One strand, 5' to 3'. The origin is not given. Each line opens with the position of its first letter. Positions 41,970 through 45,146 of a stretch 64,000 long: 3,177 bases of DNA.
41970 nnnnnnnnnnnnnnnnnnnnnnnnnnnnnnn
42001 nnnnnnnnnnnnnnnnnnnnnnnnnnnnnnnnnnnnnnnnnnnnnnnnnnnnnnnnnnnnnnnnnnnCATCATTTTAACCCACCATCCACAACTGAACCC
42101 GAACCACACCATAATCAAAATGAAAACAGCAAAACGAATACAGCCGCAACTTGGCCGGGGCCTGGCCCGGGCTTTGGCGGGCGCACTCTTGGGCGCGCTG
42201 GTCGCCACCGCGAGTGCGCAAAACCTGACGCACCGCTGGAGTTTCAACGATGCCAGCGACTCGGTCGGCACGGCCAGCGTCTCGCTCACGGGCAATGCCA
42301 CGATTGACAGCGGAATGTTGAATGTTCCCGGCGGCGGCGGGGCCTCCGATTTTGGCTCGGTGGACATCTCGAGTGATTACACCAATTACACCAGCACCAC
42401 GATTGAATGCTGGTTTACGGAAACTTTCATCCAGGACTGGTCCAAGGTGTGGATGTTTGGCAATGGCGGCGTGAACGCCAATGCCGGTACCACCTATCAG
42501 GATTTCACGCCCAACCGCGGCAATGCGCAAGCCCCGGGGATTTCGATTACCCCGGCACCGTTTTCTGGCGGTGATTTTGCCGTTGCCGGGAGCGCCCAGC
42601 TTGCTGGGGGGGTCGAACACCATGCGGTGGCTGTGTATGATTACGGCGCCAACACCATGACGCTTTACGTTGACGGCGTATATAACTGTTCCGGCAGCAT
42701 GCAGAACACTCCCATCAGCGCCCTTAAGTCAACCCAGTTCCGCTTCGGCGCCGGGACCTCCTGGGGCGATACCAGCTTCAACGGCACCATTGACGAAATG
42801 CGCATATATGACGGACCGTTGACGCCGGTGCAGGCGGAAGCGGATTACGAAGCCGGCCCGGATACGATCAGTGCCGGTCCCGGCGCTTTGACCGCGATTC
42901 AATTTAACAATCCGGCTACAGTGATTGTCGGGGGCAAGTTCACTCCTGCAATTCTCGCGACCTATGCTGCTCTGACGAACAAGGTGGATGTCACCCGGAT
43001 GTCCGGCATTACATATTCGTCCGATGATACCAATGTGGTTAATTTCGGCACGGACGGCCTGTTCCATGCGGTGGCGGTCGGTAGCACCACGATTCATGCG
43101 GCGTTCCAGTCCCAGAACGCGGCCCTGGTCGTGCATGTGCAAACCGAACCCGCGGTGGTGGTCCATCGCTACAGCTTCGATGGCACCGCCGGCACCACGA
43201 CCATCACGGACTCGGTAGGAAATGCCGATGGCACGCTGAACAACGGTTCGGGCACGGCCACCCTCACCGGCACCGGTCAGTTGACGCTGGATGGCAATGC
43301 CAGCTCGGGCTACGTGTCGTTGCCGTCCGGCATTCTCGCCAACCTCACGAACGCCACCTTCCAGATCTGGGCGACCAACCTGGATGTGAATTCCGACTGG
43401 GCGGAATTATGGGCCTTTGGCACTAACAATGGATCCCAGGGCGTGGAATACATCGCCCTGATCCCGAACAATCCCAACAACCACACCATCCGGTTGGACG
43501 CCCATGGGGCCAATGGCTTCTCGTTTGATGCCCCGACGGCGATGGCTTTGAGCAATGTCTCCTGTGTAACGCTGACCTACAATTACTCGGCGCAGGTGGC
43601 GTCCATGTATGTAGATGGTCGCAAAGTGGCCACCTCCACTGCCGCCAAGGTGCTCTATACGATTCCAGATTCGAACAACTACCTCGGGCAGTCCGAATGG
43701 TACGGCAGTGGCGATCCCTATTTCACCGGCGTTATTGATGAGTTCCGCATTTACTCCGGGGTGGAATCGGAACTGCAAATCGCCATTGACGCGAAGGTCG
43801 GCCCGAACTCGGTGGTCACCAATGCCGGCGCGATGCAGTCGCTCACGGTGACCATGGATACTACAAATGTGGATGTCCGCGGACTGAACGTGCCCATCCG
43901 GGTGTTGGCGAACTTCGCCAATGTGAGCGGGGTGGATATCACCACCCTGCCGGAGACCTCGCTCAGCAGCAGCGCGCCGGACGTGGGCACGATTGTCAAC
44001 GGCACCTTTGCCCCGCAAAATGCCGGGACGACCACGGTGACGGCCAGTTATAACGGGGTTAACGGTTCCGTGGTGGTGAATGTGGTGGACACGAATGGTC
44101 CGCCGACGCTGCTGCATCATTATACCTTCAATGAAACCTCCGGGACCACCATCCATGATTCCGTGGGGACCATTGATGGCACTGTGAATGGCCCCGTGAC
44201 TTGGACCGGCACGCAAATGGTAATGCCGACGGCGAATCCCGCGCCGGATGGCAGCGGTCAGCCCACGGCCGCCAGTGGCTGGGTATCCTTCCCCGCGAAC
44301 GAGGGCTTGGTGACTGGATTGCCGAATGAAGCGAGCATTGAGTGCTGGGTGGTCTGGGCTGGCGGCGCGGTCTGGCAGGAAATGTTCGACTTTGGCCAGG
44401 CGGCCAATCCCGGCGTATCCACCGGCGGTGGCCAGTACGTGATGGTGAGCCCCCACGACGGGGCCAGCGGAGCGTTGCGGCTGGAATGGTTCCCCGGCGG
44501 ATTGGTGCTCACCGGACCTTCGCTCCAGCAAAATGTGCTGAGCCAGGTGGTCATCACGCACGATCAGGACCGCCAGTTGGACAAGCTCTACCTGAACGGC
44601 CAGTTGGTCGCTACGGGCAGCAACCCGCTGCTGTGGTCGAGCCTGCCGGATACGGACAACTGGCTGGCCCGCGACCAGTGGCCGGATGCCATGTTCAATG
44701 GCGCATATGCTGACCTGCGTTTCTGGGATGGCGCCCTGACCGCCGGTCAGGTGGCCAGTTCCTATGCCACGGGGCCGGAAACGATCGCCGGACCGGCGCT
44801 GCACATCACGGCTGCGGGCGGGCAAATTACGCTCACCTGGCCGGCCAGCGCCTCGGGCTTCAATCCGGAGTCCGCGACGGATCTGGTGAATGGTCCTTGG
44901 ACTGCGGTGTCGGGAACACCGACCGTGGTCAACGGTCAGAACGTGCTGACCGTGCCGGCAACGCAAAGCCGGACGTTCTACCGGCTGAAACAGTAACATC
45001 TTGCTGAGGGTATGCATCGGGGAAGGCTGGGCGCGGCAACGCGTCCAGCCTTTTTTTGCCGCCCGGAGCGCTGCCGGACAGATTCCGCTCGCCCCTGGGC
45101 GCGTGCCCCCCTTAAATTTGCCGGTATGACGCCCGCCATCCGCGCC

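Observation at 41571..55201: Four copies of a conserved 7-8 codon mini-ORF (M-R-P-F/L-Y/H-V/A-P-stop, always CCA-TGA-C) in the 5' leaders of the glycan-locus transcription units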

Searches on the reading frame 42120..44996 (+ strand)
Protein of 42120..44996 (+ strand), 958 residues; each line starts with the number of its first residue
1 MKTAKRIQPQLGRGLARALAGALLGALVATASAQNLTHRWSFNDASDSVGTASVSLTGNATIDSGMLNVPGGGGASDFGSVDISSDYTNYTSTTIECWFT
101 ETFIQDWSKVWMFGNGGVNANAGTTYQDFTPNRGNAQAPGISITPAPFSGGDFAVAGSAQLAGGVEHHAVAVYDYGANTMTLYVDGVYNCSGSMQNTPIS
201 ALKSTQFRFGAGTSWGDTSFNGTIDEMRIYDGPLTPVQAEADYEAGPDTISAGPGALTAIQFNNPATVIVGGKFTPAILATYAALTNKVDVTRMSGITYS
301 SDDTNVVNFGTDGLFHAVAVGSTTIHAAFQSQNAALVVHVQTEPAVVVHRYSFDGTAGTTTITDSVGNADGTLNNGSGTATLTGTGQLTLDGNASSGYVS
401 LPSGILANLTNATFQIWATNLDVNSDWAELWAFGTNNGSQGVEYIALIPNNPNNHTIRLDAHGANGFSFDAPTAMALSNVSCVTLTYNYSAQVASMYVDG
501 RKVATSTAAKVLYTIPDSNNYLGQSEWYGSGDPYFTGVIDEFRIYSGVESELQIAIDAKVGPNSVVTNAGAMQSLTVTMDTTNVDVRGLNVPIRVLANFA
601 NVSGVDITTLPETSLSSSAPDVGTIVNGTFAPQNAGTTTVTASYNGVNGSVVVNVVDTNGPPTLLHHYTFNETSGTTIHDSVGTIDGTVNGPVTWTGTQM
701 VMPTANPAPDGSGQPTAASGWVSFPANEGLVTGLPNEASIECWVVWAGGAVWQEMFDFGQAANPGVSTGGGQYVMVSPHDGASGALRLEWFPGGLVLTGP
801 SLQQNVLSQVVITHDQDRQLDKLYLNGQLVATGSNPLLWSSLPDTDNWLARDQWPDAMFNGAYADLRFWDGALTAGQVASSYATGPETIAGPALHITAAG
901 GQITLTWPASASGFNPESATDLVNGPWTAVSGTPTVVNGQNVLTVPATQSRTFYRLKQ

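Call 8: search_protein_families(library=pfam, proteins=[window:42120-44996:+], max_evalue=0.001)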
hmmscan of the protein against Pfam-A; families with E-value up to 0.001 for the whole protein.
window:42120-44996:+ (958 aa): 2 families
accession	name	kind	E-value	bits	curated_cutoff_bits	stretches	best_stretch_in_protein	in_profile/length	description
PF13385.13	Laminin_G_3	-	3.7e-49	167.2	27.6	3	80-236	6-147/151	Concanavalin A-like lectin/glucanases superfamily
PF21461.3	HL_N-beta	-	0.00085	19.5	27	0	618-646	19-47/57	Hyaluronate lyase, N-terminal beta-sheet domain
